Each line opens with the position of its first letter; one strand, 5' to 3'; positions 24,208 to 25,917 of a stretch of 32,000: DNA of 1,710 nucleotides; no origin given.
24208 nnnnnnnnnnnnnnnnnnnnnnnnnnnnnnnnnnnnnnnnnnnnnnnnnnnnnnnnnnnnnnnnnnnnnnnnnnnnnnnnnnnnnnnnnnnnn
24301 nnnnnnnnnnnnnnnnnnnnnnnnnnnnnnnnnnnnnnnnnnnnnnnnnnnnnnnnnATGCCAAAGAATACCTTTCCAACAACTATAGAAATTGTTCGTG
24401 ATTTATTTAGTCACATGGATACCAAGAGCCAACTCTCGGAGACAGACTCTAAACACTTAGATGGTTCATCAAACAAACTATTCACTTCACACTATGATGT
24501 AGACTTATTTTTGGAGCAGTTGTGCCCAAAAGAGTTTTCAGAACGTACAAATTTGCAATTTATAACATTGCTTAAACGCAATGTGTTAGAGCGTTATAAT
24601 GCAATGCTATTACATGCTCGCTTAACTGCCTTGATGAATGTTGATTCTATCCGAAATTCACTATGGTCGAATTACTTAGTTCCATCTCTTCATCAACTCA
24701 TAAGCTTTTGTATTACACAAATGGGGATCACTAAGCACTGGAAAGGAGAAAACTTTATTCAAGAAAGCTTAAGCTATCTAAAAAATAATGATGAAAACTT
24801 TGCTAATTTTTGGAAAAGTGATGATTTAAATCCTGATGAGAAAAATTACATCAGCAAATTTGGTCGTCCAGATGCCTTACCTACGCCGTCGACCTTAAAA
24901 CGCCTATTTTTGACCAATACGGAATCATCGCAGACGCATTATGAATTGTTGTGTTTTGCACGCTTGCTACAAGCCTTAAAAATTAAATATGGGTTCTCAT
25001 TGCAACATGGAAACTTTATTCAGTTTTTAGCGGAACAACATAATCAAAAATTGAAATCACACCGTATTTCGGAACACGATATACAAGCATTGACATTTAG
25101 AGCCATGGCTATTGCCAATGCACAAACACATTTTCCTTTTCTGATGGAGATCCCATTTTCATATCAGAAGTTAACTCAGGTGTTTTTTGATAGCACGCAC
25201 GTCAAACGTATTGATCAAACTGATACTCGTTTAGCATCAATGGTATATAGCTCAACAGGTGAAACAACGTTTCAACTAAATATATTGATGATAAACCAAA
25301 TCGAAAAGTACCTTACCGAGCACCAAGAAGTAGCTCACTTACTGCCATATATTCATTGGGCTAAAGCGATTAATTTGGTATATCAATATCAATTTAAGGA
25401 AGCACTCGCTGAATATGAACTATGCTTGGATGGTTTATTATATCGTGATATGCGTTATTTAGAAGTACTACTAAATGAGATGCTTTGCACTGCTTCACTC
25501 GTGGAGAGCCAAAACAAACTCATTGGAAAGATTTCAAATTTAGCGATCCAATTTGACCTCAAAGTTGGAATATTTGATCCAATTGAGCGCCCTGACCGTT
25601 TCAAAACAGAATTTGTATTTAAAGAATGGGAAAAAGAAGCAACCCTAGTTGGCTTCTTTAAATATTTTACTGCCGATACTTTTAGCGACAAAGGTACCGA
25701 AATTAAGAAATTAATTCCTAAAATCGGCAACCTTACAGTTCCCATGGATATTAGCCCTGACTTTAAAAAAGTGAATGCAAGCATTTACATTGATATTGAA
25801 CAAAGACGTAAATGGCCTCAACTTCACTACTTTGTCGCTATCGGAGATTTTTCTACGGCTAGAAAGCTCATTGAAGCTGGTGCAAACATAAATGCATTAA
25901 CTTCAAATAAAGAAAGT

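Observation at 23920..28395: Integrase-proximal cargo of unknown function embedded between CRISPR-Cas and type I R-M, a candidate undescribed defence module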

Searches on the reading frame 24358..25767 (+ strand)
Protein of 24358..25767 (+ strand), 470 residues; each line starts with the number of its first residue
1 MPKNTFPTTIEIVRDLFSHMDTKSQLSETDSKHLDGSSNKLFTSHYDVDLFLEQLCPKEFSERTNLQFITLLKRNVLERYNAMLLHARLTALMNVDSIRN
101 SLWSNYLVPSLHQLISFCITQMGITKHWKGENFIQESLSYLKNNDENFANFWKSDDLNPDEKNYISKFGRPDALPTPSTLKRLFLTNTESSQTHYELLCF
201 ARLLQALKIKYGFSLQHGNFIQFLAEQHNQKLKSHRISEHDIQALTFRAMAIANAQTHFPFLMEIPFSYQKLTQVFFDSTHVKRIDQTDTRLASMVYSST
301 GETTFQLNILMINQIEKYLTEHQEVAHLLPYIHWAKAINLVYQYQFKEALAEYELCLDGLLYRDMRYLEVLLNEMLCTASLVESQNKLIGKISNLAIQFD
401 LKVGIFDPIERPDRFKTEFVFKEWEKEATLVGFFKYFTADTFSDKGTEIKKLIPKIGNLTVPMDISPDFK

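Call 71: search_protein_representatives(protein=window:24358-25767:+)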
Query: 470 residues. Proteins with E-value up to 0.001 (for the whole library): 10; up to 1e-10: 8; up to 1e-30: 4. The best 10 are listed.
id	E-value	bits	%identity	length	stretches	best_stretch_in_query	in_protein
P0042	0.0e+00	1053.5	99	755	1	1-470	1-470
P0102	7.4e-110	384.7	44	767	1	5-469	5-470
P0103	5.3e-70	253.3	35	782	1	6-470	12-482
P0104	5.8e-69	249.9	86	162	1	295-427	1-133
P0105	1.1e-29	120.4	70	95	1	311-392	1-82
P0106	5.5e-21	91.8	73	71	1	83-155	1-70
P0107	5.9e-16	75.2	93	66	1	1-43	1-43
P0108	3.2e-12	62.9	64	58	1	153-208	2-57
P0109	1.4e-10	57.5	84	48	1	380-417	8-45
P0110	2.7e-09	53.3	29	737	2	300-458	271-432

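Call 72: search_protein_families(library=pfam, proteins=[P0102, P0103, P0110], max_evalue=0.01)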
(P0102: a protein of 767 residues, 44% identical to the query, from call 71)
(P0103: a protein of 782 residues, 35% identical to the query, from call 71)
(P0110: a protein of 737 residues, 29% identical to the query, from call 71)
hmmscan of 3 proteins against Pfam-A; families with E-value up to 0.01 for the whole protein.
P0102 (767 aa): 6 families
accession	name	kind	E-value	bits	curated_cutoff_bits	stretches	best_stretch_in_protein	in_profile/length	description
PF12796.13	Ank_2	-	1e-14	55.3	27.3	2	548-605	16-70/90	Ankyrin repeats (3 copies)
PF13606.12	Ank_3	-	6.6e-11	41.7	22.3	0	563-589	3-29/30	Ankyrin repeat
PF00023.36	Ank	-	2.4e-10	40.5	21.1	0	704-731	2-29/33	Ankyrin repeat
PF13637.12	Ank_4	-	8.7e-09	35.9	22.7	1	490-527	1-38/50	Ankyrin repeats (many copies)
PF13857.12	Ank_5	-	8.1e-06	26.5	27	0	559-599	13-53/56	Ankyrin repeats (many copies)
PF24617.1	POF1B_HlH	-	0.0056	17.5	27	0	52-87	40-75/84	POF1B helix-loop-helix domain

P0103 (782 aa): 5 families
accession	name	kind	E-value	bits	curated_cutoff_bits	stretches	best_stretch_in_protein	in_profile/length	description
PF12796.13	Ank_2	-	2.7e-14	53.9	27.3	1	551-622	5-69/90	Ankyrin repeats (3 copies)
PF00023.36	Ank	-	1.6e-13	50.5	21.1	0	717-744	2-29/33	Ankyrin repeat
PF13606.12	Ank_3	-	1.6e-11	43.6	22.3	0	717-744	2-29/30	Ankyrin repeat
PF13637.12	Ank_4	-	6.9e-11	42.6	22.7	1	501-542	1-42/50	Ankyrin repeats (many copies)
PF13857.12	Ank_5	-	3e-08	34.3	27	0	715-743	14-42/56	Ankyrin repeats (many copies)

P0110 (737 aa): 5 families
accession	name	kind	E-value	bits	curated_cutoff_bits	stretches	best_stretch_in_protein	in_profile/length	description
PF12796.13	Ank_2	-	4e-17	63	27.3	3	512-579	10-69/90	Ankyrin repeats (3 copies)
PF00023.36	Ank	-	8.9e-15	54.4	21.1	1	678-706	2-29/33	Ankyrin repeat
PF13606.12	Ank_3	-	4e-12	45.5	22.3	1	678-706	2-29/30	Ankyrin repeat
PF13637.12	Ank_4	-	3.3e-11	43.6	22.7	1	463-518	1-49/50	Ankyrin repeats (many copies)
PF13857.12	Ank_5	-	1.4e-08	35.4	27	0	533-577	12-56/56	Ankyrin repeats (many copies)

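Call 73: find_encoding_contigs(protein=P0103, flank=6000, max_places=3)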
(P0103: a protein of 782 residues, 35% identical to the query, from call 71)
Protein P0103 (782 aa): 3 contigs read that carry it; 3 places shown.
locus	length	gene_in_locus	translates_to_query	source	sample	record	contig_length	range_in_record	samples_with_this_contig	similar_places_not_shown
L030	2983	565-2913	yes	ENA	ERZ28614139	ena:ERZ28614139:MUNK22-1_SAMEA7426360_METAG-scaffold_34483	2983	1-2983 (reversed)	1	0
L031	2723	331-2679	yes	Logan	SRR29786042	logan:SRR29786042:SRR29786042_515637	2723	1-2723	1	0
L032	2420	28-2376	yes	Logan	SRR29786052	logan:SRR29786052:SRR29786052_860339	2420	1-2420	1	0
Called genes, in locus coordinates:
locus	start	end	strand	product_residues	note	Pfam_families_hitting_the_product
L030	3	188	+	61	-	?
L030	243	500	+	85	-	-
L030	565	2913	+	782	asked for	PF13606:Ank_3 (faint), PF13857:Ank_5 (faint), PF12796:Ank_2 (faint), PF00023:Ank (faint), PF13637:Ank_4 (faint)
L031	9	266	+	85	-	-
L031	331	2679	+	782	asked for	PF13606:Ank_3 (faint), PF13857:Ank_5 (faint), PF12796:Ank_2 (faint), PF00023:Ank (faint), PF13637:Ank_4 (faint)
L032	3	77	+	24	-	?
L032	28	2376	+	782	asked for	PF13606:Ank_3 (faint), PF13857:Ank_5 (faint), PF12796:Ank_2 (faint), PF00023:Ank (faint), PF13637:Ank_4 (faint)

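Call 78: find_encoding_contigs(protein=P0110, flank=6000, max_places=3)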
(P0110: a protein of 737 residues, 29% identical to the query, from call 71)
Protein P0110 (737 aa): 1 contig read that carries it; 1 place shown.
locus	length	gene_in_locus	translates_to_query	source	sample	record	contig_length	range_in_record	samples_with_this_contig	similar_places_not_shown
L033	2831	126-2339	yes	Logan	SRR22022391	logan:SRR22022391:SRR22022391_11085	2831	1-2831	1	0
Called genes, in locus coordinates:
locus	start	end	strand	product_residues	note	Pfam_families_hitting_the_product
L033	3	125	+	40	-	?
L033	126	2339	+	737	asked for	PF00023:Ank (faint), PF12796:Ank_2 (faint), PF13606:Ank_3 (faint), PF13637:Ank_4 (faint), PF13857:Ank_5 (faint)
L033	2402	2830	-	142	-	?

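Call 79: find_encoding_contigs(protein=P0102, flank=6000, max_places=3)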
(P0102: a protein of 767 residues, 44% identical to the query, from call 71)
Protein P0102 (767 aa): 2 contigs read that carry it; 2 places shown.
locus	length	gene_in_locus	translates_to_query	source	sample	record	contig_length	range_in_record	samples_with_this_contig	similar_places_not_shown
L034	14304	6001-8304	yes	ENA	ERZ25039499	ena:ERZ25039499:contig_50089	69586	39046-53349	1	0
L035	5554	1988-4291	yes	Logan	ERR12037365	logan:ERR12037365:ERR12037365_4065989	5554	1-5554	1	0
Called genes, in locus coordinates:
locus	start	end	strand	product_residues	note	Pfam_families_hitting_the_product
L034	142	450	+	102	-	PF22277:EncFtn-like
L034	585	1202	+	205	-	PF01725:Ham1p_like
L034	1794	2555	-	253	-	PF05742:TANGO2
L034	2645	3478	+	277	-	PF01790:LGT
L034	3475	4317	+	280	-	PF00303:Thymidylat_synt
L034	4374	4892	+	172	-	PF00186:DHFR_1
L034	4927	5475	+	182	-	PF01625:PMSR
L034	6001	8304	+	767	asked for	PF12796:Ank_2 (faint), PF00023:Ank (faint), PF13606:Ank_3 (faint), PF13637:Ank_4 (faint), PF13857:Ank_5 (faint)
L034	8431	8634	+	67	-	-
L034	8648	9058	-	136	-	PF02472:ExbD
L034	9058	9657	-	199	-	PF01618:MotA_ExbB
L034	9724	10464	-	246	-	PF13103:TonB_2 (weak), PF03544:TonB_C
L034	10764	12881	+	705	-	PF07715:Plug, PF00593:TonB_dep_Rec_b-barrel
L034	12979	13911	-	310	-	PF01734:Patatin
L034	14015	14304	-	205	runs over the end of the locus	PF01553:Acyltransferase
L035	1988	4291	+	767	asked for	PF12796:Ank_2 (faint), PF00023:Ank (faint), PF13606:Ank_3 (faint), PF13637:Ank_4 (faint), PF13857:Ank_5 (faint)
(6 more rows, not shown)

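Call 98: search_protein_families(library=padloc, proteins=[L034:5804-6013:+, L033:3-125:+], max_evalue=1)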
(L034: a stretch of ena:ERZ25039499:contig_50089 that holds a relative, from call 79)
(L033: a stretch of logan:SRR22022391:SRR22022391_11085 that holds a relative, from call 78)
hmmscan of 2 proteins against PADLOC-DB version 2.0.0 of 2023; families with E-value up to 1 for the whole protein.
L034:5804-6013:+ (69 aa): 1 family
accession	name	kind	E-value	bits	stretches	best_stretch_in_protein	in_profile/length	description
PDLC02910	HicA-like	-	9.8e-18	61.8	1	3-63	2-60/61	-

L033:3-125:+ (40 aa): 1 family
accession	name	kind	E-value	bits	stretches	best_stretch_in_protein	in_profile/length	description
PDLC02910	HicA-like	-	1.5e-08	32.4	1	1-36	25-60/61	-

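Call 107: search_solved_structures(query=window:24358-25767:+, max_evalue=10)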
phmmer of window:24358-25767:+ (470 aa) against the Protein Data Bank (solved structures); distinct sequences matched with E-value up to 10: 1.
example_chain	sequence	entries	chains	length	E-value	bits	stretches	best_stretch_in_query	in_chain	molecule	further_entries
1fte_A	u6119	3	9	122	0.57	12.6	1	185-270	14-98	ACYL CARRIER PROTEIN SYNTHASE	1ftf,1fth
